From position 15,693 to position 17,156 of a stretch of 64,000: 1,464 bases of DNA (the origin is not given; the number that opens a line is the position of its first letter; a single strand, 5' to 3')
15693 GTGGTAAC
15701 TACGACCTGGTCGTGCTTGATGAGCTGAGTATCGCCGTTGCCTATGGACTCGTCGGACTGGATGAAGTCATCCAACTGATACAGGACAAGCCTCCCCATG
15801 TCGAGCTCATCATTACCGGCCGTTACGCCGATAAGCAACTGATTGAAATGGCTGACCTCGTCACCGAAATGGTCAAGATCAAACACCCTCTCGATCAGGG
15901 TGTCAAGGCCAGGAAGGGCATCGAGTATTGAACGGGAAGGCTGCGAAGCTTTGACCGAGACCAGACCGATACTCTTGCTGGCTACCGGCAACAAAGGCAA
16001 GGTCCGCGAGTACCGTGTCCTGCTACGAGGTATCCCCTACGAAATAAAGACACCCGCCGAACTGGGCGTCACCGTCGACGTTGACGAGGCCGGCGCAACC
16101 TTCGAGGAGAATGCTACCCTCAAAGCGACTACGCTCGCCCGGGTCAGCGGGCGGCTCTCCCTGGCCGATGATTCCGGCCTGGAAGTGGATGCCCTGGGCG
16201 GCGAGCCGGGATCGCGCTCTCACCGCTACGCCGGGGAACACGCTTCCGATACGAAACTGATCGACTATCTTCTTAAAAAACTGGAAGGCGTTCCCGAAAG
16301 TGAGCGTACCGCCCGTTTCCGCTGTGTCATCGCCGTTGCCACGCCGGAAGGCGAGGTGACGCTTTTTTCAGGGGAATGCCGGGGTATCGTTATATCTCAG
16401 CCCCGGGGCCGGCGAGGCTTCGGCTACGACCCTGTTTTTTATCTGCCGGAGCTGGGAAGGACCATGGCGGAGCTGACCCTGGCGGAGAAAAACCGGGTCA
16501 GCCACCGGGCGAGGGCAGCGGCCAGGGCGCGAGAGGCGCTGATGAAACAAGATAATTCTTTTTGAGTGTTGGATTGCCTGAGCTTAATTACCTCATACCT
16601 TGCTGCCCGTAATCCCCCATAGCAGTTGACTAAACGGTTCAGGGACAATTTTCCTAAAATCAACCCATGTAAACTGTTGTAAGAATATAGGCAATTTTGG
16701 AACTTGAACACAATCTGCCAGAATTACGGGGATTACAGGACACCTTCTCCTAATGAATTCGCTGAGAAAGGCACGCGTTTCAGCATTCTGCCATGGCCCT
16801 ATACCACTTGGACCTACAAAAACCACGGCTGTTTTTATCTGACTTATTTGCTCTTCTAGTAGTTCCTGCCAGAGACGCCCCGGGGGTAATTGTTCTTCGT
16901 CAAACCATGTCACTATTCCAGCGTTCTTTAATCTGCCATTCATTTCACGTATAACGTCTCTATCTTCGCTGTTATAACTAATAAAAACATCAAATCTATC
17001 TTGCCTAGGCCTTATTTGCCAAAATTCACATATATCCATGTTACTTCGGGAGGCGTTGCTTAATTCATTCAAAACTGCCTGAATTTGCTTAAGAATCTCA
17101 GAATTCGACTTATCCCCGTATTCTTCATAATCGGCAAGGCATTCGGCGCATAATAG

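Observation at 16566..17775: AT-rich single-gene islet: TIR-domain protein with an unassigned Cys/His-rich N-domain (candidate stand-alone immune or NADase module)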

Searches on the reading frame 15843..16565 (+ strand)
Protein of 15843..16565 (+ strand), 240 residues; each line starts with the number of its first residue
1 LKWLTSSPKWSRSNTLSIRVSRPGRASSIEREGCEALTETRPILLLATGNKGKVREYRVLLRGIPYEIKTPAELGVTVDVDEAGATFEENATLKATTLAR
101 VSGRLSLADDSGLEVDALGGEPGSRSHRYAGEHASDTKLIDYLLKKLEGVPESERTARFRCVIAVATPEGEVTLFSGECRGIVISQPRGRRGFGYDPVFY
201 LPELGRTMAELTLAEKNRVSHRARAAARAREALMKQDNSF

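Call 4: search_protein_families(library=pfam, proteins=[window:15843-16565:+], max_evalue=1)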
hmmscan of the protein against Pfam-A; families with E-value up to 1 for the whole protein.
window:15843-16565:+ (240 aa): 1 family
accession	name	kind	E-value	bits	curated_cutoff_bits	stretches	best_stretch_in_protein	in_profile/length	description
PF01725.21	Ham1p_like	-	1.6e-61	207.9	22.5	1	44-230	1-184/186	Ham1 family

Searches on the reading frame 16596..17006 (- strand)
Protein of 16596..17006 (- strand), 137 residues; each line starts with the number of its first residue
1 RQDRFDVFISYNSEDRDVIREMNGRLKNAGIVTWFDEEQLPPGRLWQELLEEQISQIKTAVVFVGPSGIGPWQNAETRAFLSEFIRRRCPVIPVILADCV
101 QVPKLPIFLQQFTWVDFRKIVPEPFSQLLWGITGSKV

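Call 58: search_solved_structures(query=window:16596-17006:-, max_evalue=0.01, show_alignments=3)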
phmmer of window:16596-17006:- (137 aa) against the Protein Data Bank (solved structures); distinct sequences matched with E-value up to 0.01: 6.
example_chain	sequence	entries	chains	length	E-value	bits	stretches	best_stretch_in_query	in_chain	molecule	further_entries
7uxr_A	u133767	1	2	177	4e-07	33.6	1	4-93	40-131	TIR domain protein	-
7uwg_A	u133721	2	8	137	0.00037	24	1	4-93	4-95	Molecular chaperone Tir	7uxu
8g83_A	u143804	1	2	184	0.00069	23.1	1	4-91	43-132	NAD(+) hydrolase AbTIR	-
9mud_K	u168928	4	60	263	0.0014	22.1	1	7-101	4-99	Cat1 (CRISPR associated TIR 1) pentagonal filament | Cat1 (CRISPR associated TIR 1) pentagonal filament assembly | Cat1 (CRISPR-associated TIR 1)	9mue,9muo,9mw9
4w8h_A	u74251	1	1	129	0.0042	20.6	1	4-117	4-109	Toll-receptor-related 2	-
4w8g_A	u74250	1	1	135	0.0049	20.4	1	4-117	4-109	Toll-receptor-related 2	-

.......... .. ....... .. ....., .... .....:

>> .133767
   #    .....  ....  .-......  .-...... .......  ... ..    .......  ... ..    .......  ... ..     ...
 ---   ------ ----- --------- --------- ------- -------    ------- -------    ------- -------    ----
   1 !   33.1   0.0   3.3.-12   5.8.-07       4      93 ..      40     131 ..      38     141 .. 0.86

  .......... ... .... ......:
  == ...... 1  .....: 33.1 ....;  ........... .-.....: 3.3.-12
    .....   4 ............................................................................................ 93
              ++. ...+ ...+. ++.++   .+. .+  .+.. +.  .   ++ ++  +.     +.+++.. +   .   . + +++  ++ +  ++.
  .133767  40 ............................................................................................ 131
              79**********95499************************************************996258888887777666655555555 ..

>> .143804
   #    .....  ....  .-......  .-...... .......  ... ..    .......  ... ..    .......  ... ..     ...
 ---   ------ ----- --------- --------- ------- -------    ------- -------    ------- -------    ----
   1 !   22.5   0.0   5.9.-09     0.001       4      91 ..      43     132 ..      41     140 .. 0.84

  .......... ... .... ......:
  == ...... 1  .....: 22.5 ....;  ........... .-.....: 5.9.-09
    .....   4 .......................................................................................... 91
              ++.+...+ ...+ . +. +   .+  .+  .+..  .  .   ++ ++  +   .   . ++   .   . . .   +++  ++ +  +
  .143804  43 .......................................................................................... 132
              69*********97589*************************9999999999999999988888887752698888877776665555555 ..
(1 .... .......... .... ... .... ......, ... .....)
